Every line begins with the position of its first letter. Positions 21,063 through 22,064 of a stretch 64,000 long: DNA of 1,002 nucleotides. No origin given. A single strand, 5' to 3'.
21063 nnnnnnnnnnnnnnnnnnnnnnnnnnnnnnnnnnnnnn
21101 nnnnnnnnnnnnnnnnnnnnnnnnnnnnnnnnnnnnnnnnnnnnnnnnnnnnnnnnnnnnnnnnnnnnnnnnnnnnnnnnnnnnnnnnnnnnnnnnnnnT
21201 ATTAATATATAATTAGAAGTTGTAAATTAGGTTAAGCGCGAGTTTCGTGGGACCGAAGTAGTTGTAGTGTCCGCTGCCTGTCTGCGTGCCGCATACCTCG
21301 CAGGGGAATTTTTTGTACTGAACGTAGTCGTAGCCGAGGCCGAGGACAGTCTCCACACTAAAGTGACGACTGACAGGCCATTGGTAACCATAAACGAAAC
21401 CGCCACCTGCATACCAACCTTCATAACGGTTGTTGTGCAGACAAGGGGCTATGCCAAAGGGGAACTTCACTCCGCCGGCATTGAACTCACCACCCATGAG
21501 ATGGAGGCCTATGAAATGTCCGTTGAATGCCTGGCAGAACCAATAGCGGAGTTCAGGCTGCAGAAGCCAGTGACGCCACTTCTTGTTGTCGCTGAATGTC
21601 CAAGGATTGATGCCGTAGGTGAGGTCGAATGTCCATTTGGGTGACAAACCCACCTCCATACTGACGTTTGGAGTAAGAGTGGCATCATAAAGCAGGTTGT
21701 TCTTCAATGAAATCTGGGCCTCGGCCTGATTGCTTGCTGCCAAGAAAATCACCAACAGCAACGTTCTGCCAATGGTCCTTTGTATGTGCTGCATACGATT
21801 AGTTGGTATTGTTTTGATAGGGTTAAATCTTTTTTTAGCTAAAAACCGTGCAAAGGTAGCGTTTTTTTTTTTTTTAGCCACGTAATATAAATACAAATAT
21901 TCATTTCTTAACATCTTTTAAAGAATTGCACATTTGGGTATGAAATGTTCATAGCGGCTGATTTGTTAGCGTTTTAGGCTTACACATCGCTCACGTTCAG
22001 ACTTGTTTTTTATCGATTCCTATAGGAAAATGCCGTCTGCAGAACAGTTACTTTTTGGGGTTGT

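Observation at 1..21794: Type V pilus operon ending in a tandemly duplicated [pilin-like lipoprotein + giant secreted protein] module; T9SS CTD visible only on the complete copy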

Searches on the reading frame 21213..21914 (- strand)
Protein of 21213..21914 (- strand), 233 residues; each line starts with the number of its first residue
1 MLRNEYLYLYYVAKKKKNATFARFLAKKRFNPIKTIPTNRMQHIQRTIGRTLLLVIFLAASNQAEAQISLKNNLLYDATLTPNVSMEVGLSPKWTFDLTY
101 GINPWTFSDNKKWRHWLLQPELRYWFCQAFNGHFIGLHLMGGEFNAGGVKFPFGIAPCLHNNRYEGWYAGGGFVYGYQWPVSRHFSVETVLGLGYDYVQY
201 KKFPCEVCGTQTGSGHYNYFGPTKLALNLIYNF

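Call 5: search_protein_families(library=pfam, proteins=[window:21213-21914:-], max_evalue=0.01)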
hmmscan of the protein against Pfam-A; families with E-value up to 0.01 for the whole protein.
window:21213-21914:- (233 aa): 1 family
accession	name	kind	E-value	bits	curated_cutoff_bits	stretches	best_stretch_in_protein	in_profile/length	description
PF12099.14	DUF3575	-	1.1e-71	240.2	21.1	1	54-233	3-177/177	Protein of unknown function (DUF3575)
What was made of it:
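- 21213..21794 (-): DUF3575 protein with a signal peptide; first gene of the operon. Pfam PF12099, E 1e-71 (call 5).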

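Call 6: search_protein_families(library=ncbifam, proteins=[window:21213-21914:-], max_evalue=0.01)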
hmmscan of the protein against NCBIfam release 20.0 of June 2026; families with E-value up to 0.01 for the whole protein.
window:21213-21914:- (233 aa): 0 families
